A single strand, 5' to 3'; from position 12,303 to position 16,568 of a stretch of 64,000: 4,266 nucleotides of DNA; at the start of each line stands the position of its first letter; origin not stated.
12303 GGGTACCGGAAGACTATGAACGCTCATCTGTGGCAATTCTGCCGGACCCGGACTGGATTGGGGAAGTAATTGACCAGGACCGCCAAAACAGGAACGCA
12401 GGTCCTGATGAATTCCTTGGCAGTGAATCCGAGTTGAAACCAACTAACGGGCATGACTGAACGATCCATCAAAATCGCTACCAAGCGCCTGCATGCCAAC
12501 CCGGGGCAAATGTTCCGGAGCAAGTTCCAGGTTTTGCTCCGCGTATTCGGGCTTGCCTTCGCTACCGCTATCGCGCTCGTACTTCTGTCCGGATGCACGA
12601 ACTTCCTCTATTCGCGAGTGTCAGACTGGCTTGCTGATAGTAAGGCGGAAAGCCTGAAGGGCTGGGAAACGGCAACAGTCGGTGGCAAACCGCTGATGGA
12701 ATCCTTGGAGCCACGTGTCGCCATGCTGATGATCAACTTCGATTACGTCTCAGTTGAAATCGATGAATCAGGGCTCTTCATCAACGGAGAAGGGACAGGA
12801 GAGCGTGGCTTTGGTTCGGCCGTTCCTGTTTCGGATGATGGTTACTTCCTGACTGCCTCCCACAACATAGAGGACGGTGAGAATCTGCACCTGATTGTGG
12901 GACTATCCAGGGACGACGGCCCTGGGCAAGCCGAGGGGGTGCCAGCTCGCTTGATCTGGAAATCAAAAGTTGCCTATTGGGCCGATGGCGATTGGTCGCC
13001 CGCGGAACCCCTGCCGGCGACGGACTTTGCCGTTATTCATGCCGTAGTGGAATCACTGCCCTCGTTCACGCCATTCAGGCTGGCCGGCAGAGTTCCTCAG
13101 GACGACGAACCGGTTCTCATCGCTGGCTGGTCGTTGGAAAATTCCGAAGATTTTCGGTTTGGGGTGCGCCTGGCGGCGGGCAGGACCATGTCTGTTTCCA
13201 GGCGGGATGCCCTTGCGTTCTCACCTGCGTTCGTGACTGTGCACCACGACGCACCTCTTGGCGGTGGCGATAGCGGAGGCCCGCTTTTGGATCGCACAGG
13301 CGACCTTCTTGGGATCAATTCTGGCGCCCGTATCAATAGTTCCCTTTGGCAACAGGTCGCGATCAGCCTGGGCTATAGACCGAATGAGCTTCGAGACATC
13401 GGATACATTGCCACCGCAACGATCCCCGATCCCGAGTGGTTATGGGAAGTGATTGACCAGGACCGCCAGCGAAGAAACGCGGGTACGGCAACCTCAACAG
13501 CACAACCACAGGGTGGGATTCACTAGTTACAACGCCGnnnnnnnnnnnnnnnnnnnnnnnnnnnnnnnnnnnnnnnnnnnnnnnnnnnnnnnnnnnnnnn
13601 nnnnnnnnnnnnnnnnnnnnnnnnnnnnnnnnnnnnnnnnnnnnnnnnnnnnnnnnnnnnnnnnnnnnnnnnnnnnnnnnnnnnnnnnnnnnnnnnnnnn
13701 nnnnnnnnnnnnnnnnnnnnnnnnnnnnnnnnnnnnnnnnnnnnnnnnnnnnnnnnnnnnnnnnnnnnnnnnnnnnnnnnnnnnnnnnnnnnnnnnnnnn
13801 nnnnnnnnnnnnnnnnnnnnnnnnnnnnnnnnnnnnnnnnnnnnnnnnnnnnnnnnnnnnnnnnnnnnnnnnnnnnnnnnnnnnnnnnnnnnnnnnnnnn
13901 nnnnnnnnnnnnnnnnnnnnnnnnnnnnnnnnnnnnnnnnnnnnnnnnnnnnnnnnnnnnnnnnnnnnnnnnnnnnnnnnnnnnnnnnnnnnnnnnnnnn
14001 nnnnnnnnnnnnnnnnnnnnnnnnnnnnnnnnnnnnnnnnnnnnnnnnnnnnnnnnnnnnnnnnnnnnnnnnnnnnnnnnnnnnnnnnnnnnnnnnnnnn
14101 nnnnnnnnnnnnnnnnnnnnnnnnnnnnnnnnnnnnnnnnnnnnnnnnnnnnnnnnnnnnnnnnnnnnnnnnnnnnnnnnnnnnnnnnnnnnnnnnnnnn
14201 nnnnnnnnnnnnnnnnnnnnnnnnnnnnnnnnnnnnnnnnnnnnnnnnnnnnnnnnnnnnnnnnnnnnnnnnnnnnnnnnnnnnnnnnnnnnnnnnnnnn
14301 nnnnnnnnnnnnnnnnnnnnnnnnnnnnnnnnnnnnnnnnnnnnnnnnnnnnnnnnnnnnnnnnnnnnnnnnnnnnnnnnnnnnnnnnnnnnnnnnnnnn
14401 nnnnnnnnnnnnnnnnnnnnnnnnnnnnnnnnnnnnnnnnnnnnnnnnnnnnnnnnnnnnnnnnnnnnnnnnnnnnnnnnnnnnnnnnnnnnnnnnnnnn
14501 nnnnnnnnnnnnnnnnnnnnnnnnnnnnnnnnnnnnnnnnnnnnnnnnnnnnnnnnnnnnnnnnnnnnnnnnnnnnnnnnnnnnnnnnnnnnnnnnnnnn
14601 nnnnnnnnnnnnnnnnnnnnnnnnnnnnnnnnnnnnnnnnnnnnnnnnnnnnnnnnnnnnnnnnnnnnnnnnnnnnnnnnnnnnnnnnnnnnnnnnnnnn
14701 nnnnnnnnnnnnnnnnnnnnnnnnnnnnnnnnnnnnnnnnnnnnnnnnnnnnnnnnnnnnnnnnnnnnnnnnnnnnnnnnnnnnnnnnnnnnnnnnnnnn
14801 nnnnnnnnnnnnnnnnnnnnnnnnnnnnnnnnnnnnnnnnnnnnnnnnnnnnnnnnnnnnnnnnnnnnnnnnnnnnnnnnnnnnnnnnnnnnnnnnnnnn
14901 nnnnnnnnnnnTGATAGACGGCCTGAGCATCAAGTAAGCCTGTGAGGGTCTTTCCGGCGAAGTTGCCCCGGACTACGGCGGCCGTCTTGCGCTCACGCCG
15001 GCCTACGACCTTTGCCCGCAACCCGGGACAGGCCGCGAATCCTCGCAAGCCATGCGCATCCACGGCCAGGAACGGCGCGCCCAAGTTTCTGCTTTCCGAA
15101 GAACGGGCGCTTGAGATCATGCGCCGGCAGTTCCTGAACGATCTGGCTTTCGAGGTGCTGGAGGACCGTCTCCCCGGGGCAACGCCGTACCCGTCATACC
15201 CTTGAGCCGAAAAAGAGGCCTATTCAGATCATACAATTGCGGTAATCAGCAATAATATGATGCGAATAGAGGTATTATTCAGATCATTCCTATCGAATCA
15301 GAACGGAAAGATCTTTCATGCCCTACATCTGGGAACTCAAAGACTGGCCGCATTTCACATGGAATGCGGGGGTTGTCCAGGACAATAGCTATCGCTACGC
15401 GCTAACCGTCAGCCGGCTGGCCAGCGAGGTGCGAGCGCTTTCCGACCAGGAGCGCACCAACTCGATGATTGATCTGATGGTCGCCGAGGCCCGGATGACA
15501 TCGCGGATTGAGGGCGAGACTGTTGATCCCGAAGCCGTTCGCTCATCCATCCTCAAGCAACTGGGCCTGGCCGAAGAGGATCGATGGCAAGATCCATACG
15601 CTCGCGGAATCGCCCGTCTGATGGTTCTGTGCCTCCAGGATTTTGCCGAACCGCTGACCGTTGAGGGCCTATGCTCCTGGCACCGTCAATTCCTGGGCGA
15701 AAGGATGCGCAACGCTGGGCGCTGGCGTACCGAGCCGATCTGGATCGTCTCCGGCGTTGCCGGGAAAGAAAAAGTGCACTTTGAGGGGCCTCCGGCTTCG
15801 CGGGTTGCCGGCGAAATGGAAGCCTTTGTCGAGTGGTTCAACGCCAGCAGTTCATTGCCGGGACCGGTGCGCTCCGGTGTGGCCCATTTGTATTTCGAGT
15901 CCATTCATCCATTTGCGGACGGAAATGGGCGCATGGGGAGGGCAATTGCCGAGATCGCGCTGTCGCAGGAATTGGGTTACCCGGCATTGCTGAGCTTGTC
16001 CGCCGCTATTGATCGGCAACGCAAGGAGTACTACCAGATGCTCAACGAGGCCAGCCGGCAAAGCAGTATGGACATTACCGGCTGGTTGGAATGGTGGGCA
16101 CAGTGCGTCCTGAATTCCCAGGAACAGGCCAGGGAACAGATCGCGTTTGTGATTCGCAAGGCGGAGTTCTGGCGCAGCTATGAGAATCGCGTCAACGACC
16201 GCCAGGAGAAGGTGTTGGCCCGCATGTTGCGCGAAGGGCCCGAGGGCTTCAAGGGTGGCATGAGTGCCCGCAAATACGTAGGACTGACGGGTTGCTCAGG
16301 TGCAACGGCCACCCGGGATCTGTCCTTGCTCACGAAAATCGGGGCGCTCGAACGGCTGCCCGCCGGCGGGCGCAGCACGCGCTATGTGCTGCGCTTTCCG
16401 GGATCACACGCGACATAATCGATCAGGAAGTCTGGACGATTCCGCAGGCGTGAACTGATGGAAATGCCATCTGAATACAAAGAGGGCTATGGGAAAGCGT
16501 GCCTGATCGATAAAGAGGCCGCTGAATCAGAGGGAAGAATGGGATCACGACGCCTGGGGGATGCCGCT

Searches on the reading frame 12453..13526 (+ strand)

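Call 29: search_protein_families(library=pfam, proteins=[window:12453-13526:+], max_evalue=0.001)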
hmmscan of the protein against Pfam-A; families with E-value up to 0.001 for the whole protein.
window:12453-13526:+ (357 aa): 2 families
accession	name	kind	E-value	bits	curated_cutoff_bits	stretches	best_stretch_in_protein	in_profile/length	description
PF13365.12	Trypsin_2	-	3.5e-13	50.9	27.6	1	121-288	1-144/144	Trypsin-like peptidase domain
PF00089.32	Trypsin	-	7.4e-05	23.1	20.6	1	122-292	28-198/220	Trypsin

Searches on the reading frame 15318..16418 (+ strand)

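Call 29: search_protein_families(library=pfam, proteins=[window:15318-16418:+], max_evalue=0.001)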
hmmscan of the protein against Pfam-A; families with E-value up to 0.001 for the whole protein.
window:15318-16418:+ (366 aa): 2 families
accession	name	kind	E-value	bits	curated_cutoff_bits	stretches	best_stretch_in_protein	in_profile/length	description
PF13776.11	DUF4172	-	9.3e-22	77.6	25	1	3-84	1-82/82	Domain of unknown function (DUF4172)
PF02661.23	Fic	-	7.3e-16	59.2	24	1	112-214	1-92/93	Fic/DOC family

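Call 48: search_protein_families(library=padloc, proteins=[window:15318-16418:+], max_evalue=0.001)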
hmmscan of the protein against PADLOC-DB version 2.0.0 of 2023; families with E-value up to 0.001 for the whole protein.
window:15318-16418:+ (366 aa): 7 families
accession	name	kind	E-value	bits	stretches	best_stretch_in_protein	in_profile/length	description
PDLC03963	SoFic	-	1.6e-43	147.5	1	49-357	50-350/361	-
PDLC04966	PDC-S24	-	2.5e-20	70.8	1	110-286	229-397/497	-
PDLC04839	PDC-S04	-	4.6e-12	44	1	80-253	24-194/205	-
PDLC04837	PDC-S04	-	4e-11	40.6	1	62-257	34-220/234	-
PDLC04836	PDC-S04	-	2.1e-10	38.2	1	104-249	80-216/244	-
PDLC04840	PDC-S04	-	6.7e-10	37.1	1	52-246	10-200/227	-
PDLC04838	PDC-S04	-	0.0002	19.2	1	104-222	54-168/209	-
